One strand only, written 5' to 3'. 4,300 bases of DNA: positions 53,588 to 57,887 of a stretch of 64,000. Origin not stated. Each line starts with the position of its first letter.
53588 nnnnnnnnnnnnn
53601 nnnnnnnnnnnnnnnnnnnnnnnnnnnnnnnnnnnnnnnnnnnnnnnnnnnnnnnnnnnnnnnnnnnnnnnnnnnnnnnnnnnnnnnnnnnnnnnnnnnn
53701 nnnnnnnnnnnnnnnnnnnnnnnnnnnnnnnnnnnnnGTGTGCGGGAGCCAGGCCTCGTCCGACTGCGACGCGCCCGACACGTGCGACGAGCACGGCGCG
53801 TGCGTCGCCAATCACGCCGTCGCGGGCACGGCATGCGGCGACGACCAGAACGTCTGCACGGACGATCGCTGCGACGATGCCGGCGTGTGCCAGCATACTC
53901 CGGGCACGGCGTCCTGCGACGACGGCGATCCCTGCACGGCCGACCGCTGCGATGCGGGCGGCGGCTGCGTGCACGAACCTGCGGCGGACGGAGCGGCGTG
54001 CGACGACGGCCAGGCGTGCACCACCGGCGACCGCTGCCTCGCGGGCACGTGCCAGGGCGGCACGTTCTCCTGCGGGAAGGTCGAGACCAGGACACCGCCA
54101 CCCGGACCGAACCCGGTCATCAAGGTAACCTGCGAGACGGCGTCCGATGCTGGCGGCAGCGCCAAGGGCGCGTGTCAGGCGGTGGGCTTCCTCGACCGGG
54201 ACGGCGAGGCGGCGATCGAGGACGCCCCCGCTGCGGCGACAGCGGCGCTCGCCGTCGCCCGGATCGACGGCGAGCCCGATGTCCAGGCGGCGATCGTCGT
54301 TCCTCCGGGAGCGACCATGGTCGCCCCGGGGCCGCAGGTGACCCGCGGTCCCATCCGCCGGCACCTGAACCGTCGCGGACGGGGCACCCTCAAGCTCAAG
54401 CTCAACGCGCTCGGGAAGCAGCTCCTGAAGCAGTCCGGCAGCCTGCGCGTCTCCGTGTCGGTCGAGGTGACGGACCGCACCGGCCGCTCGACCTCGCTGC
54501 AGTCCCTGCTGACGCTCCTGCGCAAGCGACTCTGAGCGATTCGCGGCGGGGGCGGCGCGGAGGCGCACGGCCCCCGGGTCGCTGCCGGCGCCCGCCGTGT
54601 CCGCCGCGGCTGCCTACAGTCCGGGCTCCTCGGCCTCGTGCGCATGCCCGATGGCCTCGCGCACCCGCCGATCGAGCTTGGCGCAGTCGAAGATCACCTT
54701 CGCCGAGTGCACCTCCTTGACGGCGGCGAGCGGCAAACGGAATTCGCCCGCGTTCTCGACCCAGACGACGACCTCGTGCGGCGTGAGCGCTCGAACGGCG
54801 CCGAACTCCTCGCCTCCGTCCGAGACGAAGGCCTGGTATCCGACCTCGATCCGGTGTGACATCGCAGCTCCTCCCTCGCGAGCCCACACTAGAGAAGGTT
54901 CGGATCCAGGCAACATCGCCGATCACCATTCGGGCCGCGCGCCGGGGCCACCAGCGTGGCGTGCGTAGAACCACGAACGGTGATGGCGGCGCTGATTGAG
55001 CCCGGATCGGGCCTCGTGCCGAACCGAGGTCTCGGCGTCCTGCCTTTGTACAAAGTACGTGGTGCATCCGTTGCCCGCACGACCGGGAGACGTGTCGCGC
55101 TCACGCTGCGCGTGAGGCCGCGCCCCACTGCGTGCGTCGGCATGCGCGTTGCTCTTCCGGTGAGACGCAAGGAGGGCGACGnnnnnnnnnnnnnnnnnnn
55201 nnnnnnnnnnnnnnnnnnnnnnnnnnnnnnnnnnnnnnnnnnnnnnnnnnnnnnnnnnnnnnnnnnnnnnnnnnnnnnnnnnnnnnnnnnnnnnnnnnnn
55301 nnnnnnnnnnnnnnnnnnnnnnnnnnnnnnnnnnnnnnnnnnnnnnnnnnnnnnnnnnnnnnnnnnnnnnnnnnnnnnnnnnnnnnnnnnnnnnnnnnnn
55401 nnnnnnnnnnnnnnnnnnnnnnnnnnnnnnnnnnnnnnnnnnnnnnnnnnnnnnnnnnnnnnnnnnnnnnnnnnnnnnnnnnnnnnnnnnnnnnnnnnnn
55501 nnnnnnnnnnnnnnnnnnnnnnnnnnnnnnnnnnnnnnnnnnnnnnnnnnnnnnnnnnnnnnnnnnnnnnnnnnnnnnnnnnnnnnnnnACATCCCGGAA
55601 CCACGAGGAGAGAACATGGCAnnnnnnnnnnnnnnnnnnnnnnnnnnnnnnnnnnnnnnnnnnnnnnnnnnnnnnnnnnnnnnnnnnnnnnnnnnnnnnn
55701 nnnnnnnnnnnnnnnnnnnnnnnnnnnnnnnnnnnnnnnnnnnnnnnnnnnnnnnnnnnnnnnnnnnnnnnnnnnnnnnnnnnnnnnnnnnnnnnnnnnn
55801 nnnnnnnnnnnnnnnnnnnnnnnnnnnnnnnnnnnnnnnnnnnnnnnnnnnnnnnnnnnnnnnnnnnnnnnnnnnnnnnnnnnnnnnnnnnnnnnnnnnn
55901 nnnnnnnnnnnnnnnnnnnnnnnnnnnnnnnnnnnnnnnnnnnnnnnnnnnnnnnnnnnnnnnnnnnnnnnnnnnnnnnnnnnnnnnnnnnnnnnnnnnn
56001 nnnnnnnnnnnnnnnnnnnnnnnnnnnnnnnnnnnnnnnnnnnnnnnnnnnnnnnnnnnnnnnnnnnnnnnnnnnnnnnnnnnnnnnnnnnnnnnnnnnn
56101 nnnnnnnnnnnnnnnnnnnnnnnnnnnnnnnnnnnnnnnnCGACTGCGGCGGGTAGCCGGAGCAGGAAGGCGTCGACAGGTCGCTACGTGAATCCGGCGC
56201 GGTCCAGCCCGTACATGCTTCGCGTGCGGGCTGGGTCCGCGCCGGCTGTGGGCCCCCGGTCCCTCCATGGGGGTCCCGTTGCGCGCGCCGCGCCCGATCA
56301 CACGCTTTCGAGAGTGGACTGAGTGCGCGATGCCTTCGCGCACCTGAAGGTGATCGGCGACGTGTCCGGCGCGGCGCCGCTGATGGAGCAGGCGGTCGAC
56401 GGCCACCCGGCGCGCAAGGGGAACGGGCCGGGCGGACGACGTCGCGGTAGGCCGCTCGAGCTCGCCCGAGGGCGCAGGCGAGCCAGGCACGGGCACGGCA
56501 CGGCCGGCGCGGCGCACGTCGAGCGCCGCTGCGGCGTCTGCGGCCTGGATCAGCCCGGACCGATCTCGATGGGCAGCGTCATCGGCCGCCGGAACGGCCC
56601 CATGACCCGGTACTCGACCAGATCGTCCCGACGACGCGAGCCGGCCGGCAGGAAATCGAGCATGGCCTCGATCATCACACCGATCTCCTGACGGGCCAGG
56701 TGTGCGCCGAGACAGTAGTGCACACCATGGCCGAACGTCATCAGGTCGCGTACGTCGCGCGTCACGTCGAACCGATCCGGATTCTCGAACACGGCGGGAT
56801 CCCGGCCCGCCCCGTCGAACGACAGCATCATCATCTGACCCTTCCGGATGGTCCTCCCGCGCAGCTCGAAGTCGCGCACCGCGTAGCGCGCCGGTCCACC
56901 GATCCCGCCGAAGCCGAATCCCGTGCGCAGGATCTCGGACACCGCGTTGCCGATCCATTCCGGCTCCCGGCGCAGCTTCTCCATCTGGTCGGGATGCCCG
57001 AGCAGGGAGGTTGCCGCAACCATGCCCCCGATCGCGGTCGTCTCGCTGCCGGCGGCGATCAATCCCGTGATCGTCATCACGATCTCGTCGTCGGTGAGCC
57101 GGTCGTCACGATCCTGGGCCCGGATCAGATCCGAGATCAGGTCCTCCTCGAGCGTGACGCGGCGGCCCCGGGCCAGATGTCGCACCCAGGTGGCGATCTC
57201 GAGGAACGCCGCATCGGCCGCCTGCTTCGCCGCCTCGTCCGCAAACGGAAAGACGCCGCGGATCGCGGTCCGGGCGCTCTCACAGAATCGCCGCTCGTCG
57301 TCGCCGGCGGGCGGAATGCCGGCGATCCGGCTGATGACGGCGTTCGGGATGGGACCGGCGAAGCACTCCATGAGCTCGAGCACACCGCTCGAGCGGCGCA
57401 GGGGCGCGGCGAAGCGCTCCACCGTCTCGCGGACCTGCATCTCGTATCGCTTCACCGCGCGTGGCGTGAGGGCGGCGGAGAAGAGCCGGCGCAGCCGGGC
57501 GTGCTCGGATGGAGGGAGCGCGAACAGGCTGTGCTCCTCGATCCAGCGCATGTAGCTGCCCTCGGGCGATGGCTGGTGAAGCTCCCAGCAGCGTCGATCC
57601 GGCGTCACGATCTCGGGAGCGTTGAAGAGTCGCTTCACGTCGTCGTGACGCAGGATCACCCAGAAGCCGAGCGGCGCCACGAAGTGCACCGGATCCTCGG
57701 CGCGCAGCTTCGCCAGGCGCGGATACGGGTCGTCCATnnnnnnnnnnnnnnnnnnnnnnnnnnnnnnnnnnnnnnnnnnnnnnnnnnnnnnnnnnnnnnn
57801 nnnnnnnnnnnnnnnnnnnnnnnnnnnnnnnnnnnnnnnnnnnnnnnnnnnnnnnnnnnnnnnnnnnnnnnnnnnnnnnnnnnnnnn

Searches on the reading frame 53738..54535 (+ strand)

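Call 84: search_protein_families(library=pfam, proteins=[window:53738-54535:+], max_evalue=0.0001)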
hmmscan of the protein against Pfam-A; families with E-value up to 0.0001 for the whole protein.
window:53738-54535:+ (265 aa): 1 family
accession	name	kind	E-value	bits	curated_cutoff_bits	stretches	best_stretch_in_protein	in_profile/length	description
PF00526.23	Dicty_CTDC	-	1.4e-08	34.9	27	1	59-81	1-23/24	Dictyostelium (slime mold) repeat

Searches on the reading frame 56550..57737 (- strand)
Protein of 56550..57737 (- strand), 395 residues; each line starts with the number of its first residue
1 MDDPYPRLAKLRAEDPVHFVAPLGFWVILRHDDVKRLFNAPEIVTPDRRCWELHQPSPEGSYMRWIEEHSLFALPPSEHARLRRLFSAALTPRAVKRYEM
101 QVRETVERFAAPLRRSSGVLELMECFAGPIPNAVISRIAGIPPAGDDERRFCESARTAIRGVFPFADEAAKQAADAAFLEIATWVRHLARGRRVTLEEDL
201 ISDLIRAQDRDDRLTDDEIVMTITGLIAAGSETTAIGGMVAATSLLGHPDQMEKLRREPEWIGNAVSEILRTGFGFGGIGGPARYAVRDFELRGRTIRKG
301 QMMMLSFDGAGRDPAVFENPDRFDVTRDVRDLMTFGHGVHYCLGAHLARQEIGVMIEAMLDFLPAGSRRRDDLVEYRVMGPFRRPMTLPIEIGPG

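Call 84: search_protein_families(library=pfam, proteins=[window:56550-57737:-], max_evalue=0.0001)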
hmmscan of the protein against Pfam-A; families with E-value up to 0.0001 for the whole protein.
window:56550-57737:- (395 aa): 1 family
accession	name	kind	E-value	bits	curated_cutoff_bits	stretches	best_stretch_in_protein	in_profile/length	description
PF00067.27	p450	-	3.1e-27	95.9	22.8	1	195-360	230-429/462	Cytochrome P450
